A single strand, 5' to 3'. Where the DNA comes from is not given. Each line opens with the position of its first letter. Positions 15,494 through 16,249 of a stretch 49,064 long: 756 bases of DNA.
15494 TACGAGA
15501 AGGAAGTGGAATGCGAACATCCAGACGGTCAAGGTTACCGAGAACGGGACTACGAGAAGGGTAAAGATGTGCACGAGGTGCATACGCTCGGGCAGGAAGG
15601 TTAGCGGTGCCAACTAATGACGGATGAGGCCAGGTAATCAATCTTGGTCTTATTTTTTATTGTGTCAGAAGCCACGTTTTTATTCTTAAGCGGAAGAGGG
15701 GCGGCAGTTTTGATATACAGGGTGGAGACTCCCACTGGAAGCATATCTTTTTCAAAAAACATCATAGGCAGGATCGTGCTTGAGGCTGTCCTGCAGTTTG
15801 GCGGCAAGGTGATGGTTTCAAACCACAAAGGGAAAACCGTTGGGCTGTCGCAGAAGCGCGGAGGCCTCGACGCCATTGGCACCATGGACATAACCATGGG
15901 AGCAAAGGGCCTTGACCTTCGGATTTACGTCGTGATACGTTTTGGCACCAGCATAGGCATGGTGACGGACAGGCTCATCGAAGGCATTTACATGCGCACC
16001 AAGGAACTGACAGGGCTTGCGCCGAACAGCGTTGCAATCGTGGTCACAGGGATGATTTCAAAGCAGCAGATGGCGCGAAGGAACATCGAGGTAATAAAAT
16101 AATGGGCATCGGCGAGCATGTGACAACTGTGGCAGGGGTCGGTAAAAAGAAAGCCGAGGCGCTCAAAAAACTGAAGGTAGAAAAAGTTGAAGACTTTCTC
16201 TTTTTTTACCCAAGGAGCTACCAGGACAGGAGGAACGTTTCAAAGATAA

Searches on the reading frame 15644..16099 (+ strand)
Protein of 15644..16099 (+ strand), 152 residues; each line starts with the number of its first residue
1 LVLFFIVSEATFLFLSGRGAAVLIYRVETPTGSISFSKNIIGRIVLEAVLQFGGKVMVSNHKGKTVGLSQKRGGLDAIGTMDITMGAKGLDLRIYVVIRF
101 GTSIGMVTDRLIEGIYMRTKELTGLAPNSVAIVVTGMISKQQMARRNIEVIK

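Call 32: search_protein_families(library=pfam, proteins=[window:15644-16099:+], max_evalue=0.01)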
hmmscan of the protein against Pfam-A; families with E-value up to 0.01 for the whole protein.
window:15644-16099:+ (152 aa): 1 family
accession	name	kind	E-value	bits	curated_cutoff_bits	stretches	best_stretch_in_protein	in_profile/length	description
PF03780.18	Asp23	-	1.4e-07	32.3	28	1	31-137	2-107/108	Asp23 family, cell envelope-related function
